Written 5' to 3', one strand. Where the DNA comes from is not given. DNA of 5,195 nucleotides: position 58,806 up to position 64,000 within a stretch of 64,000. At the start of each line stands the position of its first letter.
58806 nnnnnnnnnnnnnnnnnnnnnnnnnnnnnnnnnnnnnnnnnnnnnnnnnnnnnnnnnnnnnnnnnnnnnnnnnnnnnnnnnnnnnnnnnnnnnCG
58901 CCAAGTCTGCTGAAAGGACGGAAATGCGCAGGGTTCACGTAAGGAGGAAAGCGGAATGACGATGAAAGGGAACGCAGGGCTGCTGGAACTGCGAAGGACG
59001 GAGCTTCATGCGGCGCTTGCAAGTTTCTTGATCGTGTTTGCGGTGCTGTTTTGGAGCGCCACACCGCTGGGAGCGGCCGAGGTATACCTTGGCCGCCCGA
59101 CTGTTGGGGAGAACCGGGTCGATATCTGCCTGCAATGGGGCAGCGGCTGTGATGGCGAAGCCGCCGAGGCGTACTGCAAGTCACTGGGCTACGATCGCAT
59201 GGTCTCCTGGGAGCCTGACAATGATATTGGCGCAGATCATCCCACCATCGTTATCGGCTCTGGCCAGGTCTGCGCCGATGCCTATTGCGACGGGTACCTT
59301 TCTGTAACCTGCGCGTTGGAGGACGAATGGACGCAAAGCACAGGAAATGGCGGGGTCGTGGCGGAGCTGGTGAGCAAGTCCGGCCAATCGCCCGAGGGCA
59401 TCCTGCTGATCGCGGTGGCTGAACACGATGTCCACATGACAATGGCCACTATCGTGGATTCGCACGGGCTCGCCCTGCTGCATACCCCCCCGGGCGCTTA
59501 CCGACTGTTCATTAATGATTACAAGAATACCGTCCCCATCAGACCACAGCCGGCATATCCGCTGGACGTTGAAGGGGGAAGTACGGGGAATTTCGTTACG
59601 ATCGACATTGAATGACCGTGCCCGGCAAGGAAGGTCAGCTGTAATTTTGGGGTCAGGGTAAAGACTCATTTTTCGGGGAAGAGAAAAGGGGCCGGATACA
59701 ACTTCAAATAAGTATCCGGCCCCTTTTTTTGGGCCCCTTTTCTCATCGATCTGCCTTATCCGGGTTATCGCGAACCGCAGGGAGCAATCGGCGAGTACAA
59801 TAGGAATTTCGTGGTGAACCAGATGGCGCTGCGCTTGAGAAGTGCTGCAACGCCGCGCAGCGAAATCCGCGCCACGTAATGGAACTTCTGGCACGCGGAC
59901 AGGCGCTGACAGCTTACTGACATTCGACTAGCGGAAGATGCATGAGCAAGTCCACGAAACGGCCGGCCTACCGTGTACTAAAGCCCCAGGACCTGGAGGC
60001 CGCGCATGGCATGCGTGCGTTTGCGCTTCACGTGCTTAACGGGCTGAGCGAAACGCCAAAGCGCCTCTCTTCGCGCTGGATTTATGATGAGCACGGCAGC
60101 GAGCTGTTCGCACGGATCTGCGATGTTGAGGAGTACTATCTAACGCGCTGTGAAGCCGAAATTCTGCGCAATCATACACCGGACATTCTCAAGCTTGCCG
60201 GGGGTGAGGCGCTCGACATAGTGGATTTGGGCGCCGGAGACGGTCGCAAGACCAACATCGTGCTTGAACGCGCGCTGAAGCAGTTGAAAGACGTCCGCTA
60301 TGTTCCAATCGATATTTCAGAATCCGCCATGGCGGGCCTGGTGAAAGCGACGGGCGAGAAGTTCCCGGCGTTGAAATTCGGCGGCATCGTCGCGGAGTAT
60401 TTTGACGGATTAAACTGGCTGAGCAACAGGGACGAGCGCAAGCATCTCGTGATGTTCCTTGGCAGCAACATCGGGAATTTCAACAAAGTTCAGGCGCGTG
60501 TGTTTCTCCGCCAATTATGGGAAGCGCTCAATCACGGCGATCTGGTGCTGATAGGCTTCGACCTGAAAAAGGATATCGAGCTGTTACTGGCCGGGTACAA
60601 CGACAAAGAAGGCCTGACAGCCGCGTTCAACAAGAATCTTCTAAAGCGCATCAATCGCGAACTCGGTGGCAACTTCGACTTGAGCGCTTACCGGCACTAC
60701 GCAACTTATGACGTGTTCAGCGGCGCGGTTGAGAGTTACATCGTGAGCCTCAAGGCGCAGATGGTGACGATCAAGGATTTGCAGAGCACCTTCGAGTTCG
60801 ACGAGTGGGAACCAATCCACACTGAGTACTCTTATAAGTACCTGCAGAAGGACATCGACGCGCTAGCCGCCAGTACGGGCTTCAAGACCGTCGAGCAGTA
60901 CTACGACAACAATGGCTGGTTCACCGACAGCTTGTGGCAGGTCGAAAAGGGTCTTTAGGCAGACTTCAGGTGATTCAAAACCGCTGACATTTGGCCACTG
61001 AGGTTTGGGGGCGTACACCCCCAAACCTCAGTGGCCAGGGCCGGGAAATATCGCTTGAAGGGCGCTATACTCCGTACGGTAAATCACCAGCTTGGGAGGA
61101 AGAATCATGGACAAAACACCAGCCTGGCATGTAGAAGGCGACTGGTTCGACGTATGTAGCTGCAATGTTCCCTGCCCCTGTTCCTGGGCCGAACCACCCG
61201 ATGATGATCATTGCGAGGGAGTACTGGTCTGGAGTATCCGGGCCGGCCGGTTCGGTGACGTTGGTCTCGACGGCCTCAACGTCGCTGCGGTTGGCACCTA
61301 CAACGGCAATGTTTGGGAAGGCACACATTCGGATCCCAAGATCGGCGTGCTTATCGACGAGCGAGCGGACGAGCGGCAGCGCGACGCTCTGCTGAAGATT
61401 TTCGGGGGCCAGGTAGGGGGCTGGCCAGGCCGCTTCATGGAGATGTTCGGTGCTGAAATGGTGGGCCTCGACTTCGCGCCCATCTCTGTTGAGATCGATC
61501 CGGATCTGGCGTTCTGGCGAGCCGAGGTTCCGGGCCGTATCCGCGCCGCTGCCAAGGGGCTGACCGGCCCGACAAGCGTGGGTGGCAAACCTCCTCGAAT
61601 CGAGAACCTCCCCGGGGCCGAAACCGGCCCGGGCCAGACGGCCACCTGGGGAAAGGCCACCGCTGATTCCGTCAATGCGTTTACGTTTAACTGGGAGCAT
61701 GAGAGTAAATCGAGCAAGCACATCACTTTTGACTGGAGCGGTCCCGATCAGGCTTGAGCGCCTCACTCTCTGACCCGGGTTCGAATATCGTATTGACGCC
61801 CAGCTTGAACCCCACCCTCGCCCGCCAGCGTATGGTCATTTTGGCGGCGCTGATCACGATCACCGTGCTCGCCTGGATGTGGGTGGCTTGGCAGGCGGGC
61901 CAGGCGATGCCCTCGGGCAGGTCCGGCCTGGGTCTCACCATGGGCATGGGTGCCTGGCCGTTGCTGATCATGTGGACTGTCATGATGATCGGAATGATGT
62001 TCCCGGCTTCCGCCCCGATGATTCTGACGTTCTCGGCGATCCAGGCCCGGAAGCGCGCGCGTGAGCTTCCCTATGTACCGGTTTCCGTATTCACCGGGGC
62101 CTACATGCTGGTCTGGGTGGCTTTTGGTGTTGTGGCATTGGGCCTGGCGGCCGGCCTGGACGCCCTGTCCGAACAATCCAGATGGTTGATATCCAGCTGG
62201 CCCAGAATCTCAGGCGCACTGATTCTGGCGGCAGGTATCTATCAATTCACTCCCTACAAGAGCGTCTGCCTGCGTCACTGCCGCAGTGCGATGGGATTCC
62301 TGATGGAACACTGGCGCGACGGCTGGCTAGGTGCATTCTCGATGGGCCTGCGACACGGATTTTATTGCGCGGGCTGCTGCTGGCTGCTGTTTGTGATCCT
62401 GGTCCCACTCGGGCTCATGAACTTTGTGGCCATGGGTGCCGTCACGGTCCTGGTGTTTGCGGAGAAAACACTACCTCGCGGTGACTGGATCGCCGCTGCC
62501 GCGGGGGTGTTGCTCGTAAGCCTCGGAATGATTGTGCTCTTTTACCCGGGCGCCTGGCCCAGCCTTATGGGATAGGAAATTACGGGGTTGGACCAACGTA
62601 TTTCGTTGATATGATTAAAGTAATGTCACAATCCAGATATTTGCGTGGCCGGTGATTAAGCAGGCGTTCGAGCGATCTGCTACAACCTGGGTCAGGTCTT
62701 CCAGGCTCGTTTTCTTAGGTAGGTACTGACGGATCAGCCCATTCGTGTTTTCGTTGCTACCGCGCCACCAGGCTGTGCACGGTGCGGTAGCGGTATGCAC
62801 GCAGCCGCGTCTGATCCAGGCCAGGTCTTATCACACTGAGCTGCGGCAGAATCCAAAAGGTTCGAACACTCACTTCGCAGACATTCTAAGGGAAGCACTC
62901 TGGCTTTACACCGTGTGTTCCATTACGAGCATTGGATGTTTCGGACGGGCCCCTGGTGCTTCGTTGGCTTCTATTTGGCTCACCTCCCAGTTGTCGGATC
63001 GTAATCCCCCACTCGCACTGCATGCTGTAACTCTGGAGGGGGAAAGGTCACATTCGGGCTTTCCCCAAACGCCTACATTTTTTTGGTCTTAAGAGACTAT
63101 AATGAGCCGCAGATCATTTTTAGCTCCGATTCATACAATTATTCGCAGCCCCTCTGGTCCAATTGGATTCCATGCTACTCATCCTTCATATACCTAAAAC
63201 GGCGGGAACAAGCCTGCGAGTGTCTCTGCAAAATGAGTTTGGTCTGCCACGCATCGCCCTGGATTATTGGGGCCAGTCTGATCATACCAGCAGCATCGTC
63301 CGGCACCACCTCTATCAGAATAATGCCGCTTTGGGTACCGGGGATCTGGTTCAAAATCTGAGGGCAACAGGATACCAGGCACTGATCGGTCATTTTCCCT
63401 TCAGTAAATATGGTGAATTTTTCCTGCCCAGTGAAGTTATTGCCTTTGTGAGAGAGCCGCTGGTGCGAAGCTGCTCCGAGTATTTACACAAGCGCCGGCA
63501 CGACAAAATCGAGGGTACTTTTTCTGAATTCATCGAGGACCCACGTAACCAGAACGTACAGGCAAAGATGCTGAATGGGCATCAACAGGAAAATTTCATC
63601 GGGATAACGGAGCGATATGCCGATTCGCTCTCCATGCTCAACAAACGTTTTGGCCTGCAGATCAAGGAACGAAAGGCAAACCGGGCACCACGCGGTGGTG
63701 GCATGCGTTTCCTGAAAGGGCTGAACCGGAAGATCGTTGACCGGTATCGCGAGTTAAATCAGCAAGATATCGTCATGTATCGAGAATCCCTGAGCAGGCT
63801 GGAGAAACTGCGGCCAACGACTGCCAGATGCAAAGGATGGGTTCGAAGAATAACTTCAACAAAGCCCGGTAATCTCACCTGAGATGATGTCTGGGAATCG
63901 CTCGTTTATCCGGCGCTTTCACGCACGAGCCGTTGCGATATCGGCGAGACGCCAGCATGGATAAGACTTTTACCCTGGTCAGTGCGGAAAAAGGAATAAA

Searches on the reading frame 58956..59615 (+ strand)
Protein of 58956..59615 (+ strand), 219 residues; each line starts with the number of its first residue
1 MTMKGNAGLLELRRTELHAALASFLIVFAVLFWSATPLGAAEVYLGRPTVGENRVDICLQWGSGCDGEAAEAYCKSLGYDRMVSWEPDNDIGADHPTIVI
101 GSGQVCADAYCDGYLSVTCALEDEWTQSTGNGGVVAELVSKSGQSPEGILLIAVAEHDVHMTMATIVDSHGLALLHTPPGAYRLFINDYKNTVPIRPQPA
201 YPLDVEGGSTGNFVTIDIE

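Call 10: search_protein_families(library=pfam, proteins=[window:58956-59615:+], max_evalue=0.1)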
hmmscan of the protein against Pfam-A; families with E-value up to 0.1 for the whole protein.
window:58956-59615:+ (219 aa): 0 families

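Call 11: search_protein_families(library=ncbifam, proteins=[window:58956-59615:+], max_evalue=0.1)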
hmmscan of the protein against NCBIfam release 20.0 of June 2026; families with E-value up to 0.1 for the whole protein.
window:58956-59615:+ (219 aa): 0 families

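Call 40: find_homologous_proteins(query=window:58956-59615:+)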
Query window:58956-59615:+ (219 aa): 12 proteins with E <= 0.001 among 1046 candidates.
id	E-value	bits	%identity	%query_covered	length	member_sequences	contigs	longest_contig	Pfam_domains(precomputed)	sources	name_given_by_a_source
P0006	4.2e-146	502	100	100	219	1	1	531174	-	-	-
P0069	1.4e-83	298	71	82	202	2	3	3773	-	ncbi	-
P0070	1.1e-68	249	56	88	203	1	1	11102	-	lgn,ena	-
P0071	1.0e-67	246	54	96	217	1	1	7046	-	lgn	-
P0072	1.0e-66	243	55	81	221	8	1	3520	-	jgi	jgi:hypothetical protein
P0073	1.2e-66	242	58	82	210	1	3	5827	-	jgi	jgi:hypothetical protein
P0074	7.4e-64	233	50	100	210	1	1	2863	-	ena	-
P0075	4.0e-63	231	55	83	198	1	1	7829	-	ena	-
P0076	3.3e-62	228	55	81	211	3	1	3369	-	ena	-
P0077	2.2e-61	225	54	82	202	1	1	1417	-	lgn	-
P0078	5.3e-58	214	51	80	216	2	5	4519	-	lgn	-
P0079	1.5e-55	206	50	82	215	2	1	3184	-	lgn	-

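Call 70: search_protein_families(library=padloc, proteins=[window:58956-59615:+], max_evalue=0.01)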
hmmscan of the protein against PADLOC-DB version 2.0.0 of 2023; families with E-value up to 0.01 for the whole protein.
window:58956-59615:+ (219 aa): 0 families

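Call 71: search_protein_families(library=phrogs, proteins=[window:58956-59615:+], max_evalue=0.01)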
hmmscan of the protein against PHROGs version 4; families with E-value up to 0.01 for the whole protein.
window:58956-59615:+ (219 aa): 0 families

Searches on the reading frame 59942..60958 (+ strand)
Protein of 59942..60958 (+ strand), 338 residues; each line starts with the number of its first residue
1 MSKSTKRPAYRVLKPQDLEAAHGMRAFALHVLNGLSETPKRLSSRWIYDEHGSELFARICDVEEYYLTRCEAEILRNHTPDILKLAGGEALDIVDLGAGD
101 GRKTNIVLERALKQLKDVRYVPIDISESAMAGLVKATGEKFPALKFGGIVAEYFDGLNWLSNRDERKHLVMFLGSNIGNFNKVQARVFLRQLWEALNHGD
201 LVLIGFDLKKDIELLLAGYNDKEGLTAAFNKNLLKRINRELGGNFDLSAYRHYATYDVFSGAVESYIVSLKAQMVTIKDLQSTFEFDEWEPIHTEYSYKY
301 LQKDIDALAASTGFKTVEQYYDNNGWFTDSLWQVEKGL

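Call 10: search_protein_families(library=pfam, proteins=[window:59942-60958:+], max_evalue=0.1)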
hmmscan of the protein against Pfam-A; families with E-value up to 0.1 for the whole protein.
window:59942-60958:+ (338 aa): 5 families
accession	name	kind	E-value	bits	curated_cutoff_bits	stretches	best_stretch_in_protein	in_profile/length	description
PF10017.15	Methyltransf_33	-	8.2e-100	334.2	23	1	30-333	4-303/304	Histidine-specific methyltransferase, SAM-dependent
PF12147.14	Methyltransf_20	-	0.01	15.5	21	0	302-331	277-306/309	Putative methyltransferase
PF13847.12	Methyltransf_31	-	0.029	14.5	27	1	90-130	4-41/145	Methyltransferase domain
PF08242.18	Methyltransf_12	-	0.031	15.5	30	1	94-136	1-35/98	Methyltransferase domain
PF13649.12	Methyltransf_25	-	0.05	14.7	27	0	93-199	1-96/97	Methyltransferase domain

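Call 11: search_protein_families(library=ncbifam, proteins=[window:59942-60958:+], max_evalue=0.1)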
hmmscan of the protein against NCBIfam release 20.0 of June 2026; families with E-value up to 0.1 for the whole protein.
window:59942-60958:+ (338 aa): 2 families
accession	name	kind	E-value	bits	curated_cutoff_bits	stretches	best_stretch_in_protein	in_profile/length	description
TIGR03438.1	egtD_ergothio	equivalog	1.1e-93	313.7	290.9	1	30-328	5-297/301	L-histidine N(alpha)-methyltransferase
TIGR03439.1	methyl_EasF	subfamily_domain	1.1e-50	172.3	205.55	1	28-324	14-314/321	EasF family methyltransferase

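Call 44: find_related_loci(query=window:59942-60958:+, collection=metagenome_contigs, flank=10000)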
Query window:59942-60958:+ (338 aa) in metagenome_contigs; peptide patterns used: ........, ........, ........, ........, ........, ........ (x = any residue, [..] = any of these).
228 stretches matched a pattern; 87 encode a relative of the query (tblastn E <= 1e-3); the best 80 are kept; 80 distinct loci.
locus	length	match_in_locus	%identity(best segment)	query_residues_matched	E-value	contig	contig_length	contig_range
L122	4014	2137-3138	83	3-336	0e+0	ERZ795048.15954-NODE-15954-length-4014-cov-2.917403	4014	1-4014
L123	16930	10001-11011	81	1-336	0e+0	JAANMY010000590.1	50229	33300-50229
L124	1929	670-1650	76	10-336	0e+0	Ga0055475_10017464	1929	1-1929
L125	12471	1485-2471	62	9-336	5e-136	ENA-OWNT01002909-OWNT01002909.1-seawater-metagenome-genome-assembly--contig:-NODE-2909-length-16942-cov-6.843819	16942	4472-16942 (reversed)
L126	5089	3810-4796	62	9-336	1e-136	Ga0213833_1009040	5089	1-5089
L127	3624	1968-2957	61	10-338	4e-135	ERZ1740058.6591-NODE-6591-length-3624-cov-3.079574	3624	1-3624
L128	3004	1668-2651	58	10-336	5e-132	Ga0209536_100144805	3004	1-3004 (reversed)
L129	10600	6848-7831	57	9-336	4e-126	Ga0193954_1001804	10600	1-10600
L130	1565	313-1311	60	5-336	1e-135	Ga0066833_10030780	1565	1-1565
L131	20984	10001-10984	59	10-336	2e-124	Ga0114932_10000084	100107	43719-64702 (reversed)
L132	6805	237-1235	57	9-338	2e-123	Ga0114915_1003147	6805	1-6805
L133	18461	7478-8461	58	10-336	4e-123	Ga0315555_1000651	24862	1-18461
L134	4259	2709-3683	59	13-336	2e-124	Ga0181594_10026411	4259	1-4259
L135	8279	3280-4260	57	10-336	5e-123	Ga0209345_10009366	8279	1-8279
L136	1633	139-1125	55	9-336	2e-131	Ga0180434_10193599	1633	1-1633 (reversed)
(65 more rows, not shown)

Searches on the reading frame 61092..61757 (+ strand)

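Call 10: search_protein_families(library=pfam, proteins=[window:61092-61757:+], max_evalue=0.1)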
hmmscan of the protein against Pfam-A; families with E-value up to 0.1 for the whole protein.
window:61092-61757:+ (221 aa): 1 family
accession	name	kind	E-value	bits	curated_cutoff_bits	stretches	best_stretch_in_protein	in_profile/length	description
PF07040.16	DUF1326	-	7.5e-51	173.2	25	1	21-206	2-176/177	Protein of unknown function (DUF1326)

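Call 11: search_protein_families(library=ncbifam, proteins=[window:61092-61757:+], max_evalue=0.1)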
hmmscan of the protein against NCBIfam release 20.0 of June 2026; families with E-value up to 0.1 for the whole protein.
window:61092-61757:+ (221 aa): 0 families

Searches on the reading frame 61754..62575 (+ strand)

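Call 10: search_protein_families(library=pfam, proteins=[window:61754-62575:+], max_evalue=0.1)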
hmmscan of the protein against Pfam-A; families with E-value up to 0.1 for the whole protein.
window:61754-62575:+ (273 aa): 2 families
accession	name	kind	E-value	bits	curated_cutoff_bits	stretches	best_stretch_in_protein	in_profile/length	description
PF09948.15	PpoB2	-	3.3e-61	206.9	28.7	1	71-260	1-187/188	Copper chaperone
PF09534.15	Trp_oprn_chp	-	0.034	14.5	29.6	1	236-270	111-145/180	Tryptophan-associated transmembrane protein (Trp_oprn_chp)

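Call 11: search_protein_families(library=ncbifam, proteins=[window:61754-62575:+], max_evalue=0.1)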
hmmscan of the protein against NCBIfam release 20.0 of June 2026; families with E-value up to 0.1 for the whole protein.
window:61754-62575:+ (273 aa): 0 families

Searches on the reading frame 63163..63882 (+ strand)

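Call 10: search_protein_families(library=pfam, proteins=[window:63163-63882:+], max_evalue=0.1)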
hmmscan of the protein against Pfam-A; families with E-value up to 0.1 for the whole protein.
window:63163-63882:+ (239 aa): 1 family
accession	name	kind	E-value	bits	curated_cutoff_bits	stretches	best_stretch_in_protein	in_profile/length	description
PF03567.20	Sulfotransfer_2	-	8.1e-05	23.3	22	1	5-128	11-145/252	Sulfotransferase family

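Call 11: search_protein_families(library=ncbifam, proteins=[window:63163-63882:+], max_evalue=0.1)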
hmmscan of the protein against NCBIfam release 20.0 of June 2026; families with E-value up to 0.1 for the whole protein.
window:63163-63882:+ (239 aa): 0 families
